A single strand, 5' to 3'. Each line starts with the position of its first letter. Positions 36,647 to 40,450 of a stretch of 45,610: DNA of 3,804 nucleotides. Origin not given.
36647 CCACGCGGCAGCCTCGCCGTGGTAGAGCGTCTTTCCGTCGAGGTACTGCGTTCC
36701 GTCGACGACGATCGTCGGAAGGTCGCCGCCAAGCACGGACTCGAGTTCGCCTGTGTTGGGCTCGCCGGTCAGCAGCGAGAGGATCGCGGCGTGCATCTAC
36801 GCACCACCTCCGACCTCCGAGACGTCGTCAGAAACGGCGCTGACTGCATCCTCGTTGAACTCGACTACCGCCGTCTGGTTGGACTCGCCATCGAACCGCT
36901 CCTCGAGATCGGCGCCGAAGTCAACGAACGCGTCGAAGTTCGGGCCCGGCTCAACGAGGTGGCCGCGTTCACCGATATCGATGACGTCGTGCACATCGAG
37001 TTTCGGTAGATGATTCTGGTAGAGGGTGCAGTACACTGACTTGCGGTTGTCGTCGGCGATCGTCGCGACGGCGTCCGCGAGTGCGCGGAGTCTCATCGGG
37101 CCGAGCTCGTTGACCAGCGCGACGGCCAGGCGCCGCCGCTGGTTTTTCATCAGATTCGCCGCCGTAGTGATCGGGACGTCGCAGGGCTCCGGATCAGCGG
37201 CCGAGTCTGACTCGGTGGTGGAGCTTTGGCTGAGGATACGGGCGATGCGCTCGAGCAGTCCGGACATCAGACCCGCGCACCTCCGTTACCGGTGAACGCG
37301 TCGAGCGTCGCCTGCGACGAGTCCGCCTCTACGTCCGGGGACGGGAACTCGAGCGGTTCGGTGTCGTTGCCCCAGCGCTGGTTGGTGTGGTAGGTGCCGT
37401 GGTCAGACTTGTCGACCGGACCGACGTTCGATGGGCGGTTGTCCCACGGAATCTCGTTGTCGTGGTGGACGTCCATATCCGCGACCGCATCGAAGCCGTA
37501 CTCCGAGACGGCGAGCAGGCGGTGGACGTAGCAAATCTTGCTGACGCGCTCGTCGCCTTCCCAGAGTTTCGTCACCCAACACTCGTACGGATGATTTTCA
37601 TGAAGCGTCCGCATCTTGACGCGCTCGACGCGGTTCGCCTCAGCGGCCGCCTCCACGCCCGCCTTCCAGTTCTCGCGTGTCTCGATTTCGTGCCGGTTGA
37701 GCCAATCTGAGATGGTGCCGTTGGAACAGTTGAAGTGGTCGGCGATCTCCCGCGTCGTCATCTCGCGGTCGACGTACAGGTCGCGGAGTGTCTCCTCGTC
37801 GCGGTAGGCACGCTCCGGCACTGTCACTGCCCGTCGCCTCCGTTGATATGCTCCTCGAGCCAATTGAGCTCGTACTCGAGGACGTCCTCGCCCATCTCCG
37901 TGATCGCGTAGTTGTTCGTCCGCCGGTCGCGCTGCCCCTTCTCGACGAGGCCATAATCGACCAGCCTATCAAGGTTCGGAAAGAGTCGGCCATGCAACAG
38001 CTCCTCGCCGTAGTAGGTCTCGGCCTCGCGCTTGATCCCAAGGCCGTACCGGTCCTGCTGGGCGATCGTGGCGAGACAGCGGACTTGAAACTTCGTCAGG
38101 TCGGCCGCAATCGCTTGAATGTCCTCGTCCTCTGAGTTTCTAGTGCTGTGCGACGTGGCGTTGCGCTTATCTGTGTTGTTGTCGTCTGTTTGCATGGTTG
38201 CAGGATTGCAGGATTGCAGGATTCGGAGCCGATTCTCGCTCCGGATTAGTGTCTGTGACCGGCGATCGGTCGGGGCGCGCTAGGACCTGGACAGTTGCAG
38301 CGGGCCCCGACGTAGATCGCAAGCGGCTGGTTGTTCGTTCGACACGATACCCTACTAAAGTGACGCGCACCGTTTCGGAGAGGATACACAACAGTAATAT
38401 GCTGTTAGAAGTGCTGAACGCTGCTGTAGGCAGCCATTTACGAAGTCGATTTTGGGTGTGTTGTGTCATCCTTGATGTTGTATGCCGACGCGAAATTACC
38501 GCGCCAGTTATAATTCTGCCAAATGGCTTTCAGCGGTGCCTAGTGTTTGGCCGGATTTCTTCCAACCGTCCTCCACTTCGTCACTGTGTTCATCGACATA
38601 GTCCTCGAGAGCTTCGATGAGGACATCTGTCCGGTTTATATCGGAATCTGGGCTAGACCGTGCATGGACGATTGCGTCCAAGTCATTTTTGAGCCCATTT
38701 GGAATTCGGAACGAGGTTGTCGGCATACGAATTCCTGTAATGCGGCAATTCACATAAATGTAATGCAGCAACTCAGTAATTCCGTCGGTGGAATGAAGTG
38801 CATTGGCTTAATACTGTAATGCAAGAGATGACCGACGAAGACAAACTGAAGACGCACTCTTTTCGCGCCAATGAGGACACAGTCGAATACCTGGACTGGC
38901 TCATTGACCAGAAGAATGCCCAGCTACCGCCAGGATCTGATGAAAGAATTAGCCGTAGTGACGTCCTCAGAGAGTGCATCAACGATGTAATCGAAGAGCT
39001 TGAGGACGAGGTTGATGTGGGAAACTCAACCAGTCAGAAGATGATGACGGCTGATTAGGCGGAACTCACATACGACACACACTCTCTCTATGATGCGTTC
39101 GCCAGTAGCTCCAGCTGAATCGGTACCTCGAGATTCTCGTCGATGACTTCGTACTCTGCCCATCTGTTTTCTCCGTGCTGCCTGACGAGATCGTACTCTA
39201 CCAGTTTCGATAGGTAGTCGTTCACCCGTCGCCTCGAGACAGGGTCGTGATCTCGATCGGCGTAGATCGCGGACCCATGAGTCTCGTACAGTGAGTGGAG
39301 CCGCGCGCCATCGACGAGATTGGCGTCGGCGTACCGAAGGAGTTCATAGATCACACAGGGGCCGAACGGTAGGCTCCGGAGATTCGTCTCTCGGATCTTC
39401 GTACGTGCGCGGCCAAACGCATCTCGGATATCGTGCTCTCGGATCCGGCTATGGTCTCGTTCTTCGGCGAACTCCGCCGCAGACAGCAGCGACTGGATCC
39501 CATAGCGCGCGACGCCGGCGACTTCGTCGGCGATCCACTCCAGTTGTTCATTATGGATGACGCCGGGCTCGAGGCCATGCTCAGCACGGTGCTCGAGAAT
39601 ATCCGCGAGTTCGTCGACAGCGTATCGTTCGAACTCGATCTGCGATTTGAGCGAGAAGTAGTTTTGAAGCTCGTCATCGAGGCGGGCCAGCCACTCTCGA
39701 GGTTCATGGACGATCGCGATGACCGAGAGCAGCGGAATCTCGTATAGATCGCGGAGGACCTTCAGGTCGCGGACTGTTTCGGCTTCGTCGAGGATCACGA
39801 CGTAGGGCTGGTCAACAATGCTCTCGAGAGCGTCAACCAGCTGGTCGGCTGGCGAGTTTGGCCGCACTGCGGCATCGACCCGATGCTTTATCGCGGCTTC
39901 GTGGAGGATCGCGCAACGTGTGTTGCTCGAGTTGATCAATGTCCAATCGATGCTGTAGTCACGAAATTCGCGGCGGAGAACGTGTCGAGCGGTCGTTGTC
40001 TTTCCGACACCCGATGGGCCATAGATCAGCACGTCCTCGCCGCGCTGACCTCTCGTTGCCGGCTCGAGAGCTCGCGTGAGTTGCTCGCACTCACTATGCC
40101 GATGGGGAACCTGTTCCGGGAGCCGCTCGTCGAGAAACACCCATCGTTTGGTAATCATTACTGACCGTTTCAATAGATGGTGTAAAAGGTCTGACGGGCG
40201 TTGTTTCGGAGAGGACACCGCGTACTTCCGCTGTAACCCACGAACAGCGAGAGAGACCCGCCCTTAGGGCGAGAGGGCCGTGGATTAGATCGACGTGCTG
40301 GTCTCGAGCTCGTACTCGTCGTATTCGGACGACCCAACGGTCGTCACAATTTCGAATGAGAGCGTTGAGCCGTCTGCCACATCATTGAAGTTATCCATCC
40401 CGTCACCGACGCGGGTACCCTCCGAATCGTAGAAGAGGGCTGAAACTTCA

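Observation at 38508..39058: Divergent pair of RHH genes flanking three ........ boxes: candidate lysis/lysogeny-type switch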

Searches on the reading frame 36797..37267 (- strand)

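Call 7: search_protein_families(library=pfam, proteins=[window:36797-37267:-], max_evalue=1)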
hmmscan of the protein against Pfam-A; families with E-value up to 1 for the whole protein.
window:36797-37267:- (156 aa): 1 family
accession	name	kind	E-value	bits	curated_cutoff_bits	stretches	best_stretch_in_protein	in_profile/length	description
PF24035.1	DUF7344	-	4.3e-14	53.1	27.8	1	39-105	3-75/76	Domain of unknown function (DUF7344)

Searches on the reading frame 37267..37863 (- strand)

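Call 7: search_protein_families(library=pfam, proteins=[window:37267-37863:-], max_evalue=1)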
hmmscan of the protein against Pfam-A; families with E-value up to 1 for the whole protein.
window:37267-37863:- (198 aa): 13 families
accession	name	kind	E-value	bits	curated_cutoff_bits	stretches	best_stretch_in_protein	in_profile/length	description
PF13392.12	HNH_3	-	1.7e-05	24.8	24.8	1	111-153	1-42/46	HNH endonuclease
PF13384.12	HTH_23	-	3e-05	24.1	24.6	1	32-58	15-41/50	Homeodomain-like domain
PF13518.12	HTH_28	-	0.00042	20.8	25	1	30-57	9-35/52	Helix-turn-helix domain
PF08822.17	DUF1804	-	0.0016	18.8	29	1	24-85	9-70/164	Protein of unknown function (DUF1804)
PF12728.13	HTH_17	-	0.0028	18.3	27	1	35-62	2-30/51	Helix-turn-helix domain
PF01047.28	MarR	-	0.0054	17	24.6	1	25-57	8-40/59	MarR family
PF04545.22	Sigma70_r4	-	0.012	15.6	24.1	1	26-52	13-38/50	Sigma-70, region 4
PF13936.12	HTH_38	-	0.018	15.2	27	1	24-52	11-38/44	Helix-turn-helix domain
PF13542.12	HTH_Tnp_ISL3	-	0.023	14.6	27.4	1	33-58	25-50/51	Helix-turn-helix domain of transposase family ISL3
PF01022.26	HTH_5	-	0.053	13.8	22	1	32-56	13-37/47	Bacterial regulatory protein, arsR family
PF04297.20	UPF0122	-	0.083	13.6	22.7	1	28-59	27-58/101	Putative helix-turn-helix protein, YlxM / p13 like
PF04218.19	CENP-B_N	-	0.12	12.5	21.2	1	30-57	18-45/53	CENP-B N-terminal DNA-binding domain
PF08281.18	Sigma70_r4_2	-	0.22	11.7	25.7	1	34-57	26-49/54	Sigma-70, region 4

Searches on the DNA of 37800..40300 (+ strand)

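Call 9: search_dna_similar(query=window:37800-40300:+, collection=phages, mode=distant)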
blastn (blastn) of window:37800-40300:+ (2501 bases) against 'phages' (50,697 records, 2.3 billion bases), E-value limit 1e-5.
Records with a match: 7; places in all: 8; records where one place covers at least 80% of the query: 0.
Best place of each record, by identity: 80-90% 2; 60-80% 5.
By first word of the organism name: Halorubrum 3; Haloarcula 2; Halobacterium 2.
By host as written in the record: - 2; Haloarcula hispanica 2; Halobacterium salinarum strain S9 2; Halorubrum coriense 1.
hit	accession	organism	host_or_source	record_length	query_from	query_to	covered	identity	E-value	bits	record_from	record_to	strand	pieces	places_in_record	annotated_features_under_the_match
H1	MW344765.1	Halorubrum virus Humcor1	Halorubrum coriense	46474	1566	1828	11%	65.7%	8e-7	64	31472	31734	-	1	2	orc1: Orc1 replication protein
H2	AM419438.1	Halorubrum virus BJ1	hypersaline lake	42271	77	258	7%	70.9%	6e-15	91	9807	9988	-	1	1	hypothetical protein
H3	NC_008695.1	Halorubrum virus BJ1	hypersaline lake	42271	77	258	7%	70.9%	6e-15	91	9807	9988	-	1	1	hypothetical protein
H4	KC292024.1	Haloarcula hispanica tailed virus 2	Haloarcula hispanica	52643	109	220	4%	72.3%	1e-5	60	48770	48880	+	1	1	82: hypothetical protein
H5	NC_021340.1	Haloarcula hispanica tailed virus 2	Haloarcula hispanica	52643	109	220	4%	72.3%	1e-5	60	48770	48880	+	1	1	82: hypothetical protein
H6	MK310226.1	Halobacterium phage ChaoS9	Halobacterium salinarum strain S9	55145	1668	1736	3%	82.6%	2e-9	72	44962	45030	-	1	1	orc1: Orc1-type DNA replication protein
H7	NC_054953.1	Halobacterium phage ChaoS9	Halobacterium salinarum strain S9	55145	1668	1736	3%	82.6%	2e-9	72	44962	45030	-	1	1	orc1: Orc1-type DNA replication protein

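Call 31: search_rna_families(source=window, start=37800, end=39300, threshold=evalue, max_evalue=1)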
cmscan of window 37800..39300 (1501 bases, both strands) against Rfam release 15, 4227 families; matches with E-value up to 1: 0.
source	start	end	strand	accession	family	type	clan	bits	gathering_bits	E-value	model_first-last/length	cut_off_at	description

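Call 63: get_annotated_region(hit=H2, flank=5000)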
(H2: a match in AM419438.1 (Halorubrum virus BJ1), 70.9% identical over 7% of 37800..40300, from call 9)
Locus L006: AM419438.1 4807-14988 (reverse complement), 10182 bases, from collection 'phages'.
description: Archaeal BJ1 virus complete genome.
organism: Halorubrum virus BJ1 (NCBI taxid 416419)
taxonomy: Viruses; Duplodnaviria; Heunggongvirae; Uroviricota; Caudoviricetes; Kirjokansivirales; Graaviviridae; Beejeyvirus; Beejeyvirus BJ1
host: -; source: hypersaline lake; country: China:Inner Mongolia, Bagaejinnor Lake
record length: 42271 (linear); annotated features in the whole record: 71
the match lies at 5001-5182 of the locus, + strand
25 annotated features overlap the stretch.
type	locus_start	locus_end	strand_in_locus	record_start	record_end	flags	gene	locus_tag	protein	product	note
CDS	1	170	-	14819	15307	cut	-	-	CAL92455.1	hypothetical protein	ORF33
CDS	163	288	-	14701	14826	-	-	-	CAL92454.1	hypothetical protein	ORF32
CDS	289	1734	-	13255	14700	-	-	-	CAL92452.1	hypothetical protein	ORF30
CDS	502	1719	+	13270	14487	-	-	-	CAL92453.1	hypothetical protein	ORF31; probable integrase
CDS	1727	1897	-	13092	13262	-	-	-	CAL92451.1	hypothetical protein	ORF29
CDS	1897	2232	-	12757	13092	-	-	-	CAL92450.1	hypothetical protein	ORF28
CDS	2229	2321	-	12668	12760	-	-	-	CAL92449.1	hypothetical protein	ORF27; valine start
CDS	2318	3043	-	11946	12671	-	-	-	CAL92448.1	hypothetical protein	ORF26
CDS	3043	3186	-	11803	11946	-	-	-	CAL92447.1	hypothetical protein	ORF25; valine start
CDS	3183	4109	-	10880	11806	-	-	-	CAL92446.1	hypothetical protein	ORF24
CDS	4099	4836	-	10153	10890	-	-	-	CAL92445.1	hypothetical protein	ORF23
CDS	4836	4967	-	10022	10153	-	-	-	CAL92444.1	hypothetical protein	ORF22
CDS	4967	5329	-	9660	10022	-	-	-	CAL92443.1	hypothetical protein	ORF21; putative transcriptional regulator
CDS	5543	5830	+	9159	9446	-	-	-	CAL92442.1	hypothetical protein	ORF20; possible Mn-dependent repressor protein with a winged helix DNA binding domain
CDS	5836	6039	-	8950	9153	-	-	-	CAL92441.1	hypothetical protein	ORF19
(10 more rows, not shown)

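Call 64: get_annotated_region(hit=H1, flank=5000)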
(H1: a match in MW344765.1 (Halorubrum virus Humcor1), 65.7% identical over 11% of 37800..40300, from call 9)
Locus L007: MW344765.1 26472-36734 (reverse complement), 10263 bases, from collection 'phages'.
description: Halorubrum virus Humcor1, complete genome.
organism: Halorubrum virus Humcor1 (NCBI taxid 2809244)
taxonomy: Viruses; Duplodnaviria; Heunggongvirae; Uroviricota; Caudoviricetes; Kirjokansivirales; Graaviviridae
host: Halorubrum coriense; source: virus stock CC1 produced from Halorubrum coriense; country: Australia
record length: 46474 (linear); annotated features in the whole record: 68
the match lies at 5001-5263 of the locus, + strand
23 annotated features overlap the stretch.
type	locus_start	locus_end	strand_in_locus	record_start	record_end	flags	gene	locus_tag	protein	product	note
CDS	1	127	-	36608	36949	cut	-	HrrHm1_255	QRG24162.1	hypothetical protein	-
CDS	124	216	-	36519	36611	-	-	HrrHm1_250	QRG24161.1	hypothetical protein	predicted transmembrane domain (Phobius)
CDS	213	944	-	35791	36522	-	-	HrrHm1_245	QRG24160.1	hypothetical protein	-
CDS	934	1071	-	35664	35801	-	-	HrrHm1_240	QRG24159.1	hypothetical protein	-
CDS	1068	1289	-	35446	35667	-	-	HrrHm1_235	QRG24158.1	hypothetical protein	-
CDS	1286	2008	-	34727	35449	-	-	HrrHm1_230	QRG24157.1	hypothetical protein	-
CDS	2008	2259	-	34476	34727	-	-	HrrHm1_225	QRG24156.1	hypothetical protein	-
CDS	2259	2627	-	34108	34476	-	-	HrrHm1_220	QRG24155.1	PadR-family transcriptional regulator protein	conserved domain pfam03551 (PSSMID 308908), transcriptional regulator PadR-like family.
CDS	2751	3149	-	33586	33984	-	-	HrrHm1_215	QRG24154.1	hypothetical protein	-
CDS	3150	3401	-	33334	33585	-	-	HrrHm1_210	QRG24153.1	hypothetical protein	-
CDS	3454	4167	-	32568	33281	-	-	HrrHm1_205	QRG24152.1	DUF1828 domain protein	conserved domain pfam08861 (PSSMID 312413), domain of unknown function DUF1828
CDS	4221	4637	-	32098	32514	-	-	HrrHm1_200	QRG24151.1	hypothetical protein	-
CDS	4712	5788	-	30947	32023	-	orc1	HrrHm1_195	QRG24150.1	Orc1 replication protein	conserved domain TIGR02928 (PSSMID 274354) orc1/cdc6 family replication initiation protein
CDS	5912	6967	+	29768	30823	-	-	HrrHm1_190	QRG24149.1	DUF4352 domain protein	contains two repeated DUF4352 domains; pfam11611 (PSSMID 314483) Domain of unknown function (DUF4352); Members of these ...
CDS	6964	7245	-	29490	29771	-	-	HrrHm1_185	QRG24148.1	hypothetical protein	-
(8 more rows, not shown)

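Call 69: search_dna_similar(query=window:38150-39090:+, collection=plasmids, mode=distant, max_rows=15)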
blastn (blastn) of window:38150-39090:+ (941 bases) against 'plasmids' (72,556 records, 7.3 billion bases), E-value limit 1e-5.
Records with a match: 1; places in all: 1; records where one place covers at least 80% of the query: 0.
Best place of each record, by identity: 80-90% 1.
By first word of the organism name: Natrinema 1.
By predicted mobility (MOB-suite, as given by PLSDB): non-mobilizable 1.
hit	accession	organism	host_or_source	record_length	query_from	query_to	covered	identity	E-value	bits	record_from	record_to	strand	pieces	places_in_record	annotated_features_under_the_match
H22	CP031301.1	Natrinema thermotolerans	Cell culture,Korean salt-fermented food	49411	1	323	34%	84.5%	6e-98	366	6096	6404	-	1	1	PadR family transcriptional regulator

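Call 70: get_annotated_region(hit=H22, flank=6000)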
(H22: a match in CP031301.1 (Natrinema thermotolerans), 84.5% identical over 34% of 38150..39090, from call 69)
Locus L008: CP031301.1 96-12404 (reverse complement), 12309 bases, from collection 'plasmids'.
description: Natrinema thermotolerans strain A29 plasmid unnamed4, complete sequence
organism: Natrinema thermotolerans (NCBI taxid 121872)
taxonomy: Archaea; Euryarchaeota; Halobacteria; Halobacteriales; Natrialbaceae; Natrinema; Natrinema thermotolerans
host: -; source: Cell culture,Korean salt-fermented food; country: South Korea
typing (MOB-suite, as given by PLSDB): non-mobilizable
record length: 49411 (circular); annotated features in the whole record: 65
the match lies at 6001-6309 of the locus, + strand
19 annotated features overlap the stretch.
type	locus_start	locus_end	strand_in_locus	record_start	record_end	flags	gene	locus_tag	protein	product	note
CDS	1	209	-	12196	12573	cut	-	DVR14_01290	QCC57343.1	hypothetical protein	-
CDS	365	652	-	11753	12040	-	-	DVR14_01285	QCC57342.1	hypothetical protein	-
CDS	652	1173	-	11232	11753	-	-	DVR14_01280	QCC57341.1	hypothetical protein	-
CDS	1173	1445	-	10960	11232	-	-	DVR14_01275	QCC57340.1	hypothetical protein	-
CDS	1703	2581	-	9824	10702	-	-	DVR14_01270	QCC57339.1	hypothetical protein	-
CDS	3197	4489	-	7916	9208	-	-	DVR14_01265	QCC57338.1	hypothetical protein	-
CDS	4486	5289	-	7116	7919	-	-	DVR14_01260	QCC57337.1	hypothetical protein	-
CDS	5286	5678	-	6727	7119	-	-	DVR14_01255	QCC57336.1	hypothetical protein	-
CDS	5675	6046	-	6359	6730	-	-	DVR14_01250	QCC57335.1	PadR family transcriptional regulator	-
CDS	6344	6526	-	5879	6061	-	-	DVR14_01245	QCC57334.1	hypothetical protein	-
CDS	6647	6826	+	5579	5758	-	-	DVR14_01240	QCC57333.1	hypothetical protein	-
CDS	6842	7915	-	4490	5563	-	-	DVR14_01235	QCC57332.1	AAA family ATPase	-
CDS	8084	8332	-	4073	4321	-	-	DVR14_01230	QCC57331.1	hypothetical protein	-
CDS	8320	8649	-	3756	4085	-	-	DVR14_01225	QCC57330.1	hypothetical protein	-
CDS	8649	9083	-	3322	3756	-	-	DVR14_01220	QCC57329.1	hypothetical protein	-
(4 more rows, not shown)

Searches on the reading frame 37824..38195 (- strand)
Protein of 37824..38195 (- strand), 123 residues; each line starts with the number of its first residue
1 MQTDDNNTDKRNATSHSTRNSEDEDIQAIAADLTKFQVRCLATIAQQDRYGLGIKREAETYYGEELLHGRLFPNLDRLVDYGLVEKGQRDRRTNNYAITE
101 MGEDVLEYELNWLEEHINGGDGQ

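Call 7: search_protein_families(library=pfam, proteins=[window:37824-38195:-], max_evalue=1)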
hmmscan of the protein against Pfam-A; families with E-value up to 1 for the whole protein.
window:37824-38195:- (123 aa): 5 families
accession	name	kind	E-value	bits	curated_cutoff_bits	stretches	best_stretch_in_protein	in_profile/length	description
PF03551.20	PadR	-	3.3e-13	49.8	27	1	41-107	2-74/75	Transcriptional regulator PadR-like family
PF07381.18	EarA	-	0.022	15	22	1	77-107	58-88/90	EarA-like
PF14277.12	DUF4364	-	0.057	13.7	26.9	1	75-115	40-79/162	Domain of unknown function (DUF4364)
PF14947.12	HTH_45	-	0.097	13.1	25.5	1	66-107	31-67/77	Winged helix-turn-helix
PF08837.16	DUF1810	-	0.2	12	25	1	37-73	38-74/136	Protein of unknown function (DUF1810)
